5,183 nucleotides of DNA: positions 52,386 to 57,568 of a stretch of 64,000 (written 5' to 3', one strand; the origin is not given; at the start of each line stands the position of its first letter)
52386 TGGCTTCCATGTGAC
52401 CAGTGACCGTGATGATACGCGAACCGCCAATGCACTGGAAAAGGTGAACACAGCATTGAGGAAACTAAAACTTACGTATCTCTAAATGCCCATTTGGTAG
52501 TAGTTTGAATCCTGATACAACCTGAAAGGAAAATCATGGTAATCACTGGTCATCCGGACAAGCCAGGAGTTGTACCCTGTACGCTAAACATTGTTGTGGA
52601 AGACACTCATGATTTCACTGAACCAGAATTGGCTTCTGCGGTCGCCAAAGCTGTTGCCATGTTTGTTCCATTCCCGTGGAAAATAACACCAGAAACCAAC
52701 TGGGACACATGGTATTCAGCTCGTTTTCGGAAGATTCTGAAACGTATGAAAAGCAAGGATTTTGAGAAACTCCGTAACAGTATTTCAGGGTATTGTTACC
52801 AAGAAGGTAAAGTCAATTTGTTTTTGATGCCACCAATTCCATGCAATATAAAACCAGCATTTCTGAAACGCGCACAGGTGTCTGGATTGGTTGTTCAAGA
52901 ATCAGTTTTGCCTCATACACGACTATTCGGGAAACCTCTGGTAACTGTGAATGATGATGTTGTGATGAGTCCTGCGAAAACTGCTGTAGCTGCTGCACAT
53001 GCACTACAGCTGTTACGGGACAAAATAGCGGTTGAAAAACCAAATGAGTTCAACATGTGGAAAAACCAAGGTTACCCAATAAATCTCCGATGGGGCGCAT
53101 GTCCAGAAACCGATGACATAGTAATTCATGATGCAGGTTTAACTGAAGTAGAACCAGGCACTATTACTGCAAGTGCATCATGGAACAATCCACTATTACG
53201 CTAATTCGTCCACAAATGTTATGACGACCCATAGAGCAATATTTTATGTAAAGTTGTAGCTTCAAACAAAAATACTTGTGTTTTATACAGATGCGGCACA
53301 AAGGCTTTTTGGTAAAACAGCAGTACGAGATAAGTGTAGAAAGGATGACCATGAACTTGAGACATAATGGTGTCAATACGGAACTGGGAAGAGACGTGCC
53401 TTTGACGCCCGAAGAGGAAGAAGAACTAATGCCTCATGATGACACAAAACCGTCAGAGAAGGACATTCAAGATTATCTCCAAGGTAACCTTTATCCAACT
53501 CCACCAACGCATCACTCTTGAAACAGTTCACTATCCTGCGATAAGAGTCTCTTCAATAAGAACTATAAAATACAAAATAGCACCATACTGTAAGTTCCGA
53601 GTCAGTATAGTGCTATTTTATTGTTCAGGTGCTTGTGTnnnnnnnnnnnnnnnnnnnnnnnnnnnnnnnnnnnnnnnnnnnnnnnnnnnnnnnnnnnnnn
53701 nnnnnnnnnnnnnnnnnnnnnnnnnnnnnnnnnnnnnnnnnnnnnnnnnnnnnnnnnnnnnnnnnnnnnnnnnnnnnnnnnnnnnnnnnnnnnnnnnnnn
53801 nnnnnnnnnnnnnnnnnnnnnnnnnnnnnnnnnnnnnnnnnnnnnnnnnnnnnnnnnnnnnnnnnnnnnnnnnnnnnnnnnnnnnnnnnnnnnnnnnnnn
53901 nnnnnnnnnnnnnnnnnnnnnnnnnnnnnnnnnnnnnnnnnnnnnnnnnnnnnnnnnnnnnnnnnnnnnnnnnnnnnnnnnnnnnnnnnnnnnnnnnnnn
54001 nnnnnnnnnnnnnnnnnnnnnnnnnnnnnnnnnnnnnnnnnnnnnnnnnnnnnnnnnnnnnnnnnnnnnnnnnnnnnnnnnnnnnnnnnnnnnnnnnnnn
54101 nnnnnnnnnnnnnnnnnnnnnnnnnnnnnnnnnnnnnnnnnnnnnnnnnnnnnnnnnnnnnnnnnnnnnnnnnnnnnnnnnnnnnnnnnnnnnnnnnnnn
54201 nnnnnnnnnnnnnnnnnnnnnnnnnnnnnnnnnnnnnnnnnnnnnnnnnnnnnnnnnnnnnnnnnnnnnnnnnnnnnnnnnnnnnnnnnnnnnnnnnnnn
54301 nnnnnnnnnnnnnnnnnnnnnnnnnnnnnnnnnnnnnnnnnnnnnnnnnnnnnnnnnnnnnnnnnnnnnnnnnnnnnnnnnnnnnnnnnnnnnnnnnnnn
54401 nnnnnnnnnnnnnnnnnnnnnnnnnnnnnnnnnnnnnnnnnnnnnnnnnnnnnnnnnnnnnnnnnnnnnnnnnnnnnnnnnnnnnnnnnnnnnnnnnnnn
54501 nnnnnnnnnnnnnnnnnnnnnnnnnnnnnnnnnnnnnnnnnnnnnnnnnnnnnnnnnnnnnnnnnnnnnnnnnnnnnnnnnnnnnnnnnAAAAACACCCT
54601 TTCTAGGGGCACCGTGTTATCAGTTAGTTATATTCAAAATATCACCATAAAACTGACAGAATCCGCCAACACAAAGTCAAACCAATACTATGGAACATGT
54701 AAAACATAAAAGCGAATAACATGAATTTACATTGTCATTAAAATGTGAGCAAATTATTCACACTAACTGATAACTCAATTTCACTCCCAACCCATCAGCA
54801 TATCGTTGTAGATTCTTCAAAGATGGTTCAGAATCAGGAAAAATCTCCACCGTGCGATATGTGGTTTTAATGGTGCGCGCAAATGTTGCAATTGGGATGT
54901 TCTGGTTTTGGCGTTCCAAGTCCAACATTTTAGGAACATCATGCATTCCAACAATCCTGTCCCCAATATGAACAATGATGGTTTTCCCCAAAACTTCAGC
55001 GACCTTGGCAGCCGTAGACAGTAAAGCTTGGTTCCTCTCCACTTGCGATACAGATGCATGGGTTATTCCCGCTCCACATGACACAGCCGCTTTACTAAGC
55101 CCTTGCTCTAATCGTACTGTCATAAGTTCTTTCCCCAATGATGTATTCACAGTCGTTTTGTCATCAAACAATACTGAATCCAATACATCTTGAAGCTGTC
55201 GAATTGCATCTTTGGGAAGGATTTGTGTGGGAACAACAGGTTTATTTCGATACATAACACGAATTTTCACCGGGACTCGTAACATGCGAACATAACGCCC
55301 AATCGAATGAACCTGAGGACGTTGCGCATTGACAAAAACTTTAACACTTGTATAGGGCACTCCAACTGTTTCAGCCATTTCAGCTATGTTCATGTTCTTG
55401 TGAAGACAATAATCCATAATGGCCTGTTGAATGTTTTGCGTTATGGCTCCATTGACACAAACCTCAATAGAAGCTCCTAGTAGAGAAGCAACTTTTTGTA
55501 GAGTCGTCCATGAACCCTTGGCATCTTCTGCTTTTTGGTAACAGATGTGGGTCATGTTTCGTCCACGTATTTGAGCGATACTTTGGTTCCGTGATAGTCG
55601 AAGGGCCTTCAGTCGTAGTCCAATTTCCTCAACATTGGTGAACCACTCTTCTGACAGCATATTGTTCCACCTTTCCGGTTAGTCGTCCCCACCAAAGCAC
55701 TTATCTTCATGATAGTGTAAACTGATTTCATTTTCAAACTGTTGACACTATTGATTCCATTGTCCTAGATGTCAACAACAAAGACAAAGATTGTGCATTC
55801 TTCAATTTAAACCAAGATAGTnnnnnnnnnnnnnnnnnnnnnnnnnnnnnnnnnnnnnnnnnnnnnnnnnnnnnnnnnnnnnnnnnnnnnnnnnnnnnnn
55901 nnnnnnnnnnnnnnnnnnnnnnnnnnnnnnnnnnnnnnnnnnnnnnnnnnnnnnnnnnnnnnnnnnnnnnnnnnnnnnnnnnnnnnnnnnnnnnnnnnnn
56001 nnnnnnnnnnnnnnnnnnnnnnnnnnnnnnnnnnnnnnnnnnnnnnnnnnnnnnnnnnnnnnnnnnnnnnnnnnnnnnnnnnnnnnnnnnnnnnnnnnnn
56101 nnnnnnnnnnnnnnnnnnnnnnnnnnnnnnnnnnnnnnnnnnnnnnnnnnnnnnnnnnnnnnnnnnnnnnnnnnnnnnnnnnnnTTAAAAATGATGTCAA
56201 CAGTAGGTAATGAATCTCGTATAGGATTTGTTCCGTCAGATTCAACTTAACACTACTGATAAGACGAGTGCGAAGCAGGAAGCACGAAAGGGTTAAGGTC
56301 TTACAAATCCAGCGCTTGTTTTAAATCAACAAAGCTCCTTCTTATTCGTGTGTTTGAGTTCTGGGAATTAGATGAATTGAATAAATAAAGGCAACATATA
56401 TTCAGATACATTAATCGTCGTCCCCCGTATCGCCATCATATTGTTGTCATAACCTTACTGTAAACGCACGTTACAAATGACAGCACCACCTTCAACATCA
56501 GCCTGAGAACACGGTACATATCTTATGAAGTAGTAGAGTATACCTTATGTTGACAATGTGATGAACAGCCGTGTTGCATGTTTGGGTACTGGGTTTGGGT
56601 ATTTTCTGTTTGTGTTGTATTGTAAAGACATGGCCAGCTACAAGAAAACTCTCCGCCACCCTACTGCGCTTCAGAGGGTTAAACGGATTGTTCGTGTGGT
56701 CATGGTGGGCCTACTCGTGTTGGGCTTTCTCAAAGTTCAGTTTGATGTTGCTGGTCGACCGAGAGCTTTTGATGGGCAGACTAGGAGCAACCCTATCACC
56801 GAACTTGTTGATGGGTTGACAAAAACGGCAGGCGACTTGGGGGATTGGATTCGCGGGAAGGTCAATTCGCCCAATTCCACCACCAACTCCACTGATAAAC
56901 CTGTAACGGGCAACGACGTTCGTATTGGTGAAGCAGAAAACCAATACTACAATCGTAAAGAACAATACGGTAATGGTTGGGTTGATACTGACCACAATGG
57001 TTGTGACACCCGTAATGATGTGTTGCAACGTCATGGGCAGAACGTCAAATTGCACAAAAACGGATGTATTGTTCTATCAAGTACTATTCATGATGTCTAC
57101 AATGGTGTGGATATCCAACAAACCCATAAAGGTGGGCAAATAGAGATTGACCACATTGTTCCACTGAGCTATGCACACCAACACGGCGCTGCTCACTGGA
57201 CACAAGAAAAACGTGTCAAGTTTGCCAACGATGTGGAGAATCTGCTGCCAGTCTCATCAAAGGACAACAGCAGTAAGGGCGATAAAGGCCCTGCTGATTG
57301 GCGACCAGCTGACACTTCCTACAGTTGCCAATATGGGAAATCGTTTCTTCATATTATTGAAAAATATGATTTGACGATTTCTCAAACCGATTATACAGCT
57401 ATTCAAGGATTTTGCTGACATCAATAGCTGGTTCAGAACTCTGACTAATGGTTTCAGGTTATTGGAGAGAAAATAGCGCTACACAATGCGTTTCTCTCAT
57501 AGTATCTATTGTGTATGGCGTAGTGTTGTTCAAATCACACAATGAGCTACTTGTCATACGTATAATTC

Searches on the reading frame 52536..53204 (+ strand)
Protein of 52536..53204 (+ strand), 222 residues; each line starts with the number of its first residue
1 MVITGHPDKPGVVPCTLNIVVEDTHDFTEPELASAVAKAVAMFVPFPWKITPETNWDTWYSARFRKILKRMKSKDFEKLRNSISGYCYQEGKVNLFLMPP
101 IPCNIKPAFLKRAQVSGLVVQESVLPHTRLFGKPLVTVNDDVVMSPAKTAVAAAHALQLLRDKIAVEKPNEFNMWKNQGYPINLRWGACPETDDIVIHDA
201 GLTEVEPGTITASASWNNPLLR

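Call 38: search_protein_families(library=pfam, proteins=[window:52536-53204:+], max_evalue=0.001)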
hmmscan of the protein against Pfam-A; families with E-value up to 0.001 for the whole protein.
window:52536-53204:+ (222 aa): 1 family
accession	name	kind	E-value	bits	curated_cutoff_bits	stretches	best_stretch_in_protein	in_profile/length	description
PF01981.21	PTH2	-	2.2e-07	31.5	23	0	136-180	5-49/115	Peptidyl-tRNA hydrolase PTH2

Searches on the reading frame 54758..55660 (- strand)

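Call 17: search_protein_families(library=pfam, proteins=[window:54758-55660:-], max_evalue=0.01)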
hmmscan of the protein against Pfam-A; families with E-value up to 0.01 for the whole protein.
window:54758-55660:- (300 aa): 2 families
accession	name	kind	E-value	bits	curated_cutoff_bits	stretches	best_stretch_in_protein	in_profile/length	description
PF01381.28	HTH_3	-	1.1e-12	48.2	23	1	180-228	2-52/55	Helix-turn-helix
PF13560.12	HTH_31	-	0.0002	22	27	0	175-216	2-44/64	Helix-turn-helix domain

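Call 113: search_protein_families(library=ncbifam, proteins=[window:54758-55660:-], max_evalue=0.001)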
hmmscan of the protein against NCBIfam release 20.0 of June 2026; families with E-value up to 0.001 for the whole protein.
window:54758-55660:- (300 aa): 2 families
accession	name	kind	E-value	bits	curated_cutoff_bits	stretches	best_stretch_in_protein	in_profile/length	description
NF041951.1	phage_RstR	subfamily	1.4e-05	25.3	80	0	174-224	2-54/108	RstR family transcriptional repressor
NF007408.0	PRK09943.1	equivalog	3.1e-05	23.6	211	1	172-223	5-58/185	HTH-type transcriptional regulator PuuR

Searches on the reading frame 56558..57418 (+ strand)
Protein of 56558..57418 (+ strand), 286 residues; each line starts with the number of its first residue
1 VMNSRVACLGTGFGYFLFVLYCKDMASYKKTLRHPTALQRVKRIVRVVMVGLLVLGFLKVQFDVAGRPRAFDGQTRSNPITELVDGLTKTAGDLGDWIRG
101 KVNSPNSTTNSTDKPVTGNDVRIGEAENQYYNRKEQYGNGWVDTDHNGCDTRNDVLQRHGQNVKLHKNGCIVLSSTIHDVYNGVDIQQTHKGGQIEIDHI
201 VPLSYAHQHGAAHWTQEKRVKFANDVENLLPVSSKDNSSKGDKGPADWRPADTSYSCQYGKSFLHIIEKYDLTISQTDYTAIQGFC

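Call 17: search_protein_families(library=pfam, proteins=[window:56558-57418:+], max_evalue=0.01)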
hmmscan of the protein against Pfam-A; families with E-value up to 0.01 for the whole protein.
window:56558-57418:+ (286 aa): 2 families
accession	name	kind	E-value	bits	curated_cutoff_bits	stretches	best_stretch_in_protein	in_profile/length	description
PF07510.16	GmrSD_C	-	4.6e-14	52.9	23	1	151-274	2-127/138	GmrSD restriction endonucleases, C-terminal domain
PF13395.12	HNH_4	-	6.5e-05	23.3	22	0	180-206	2-29/54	HNH endonuclease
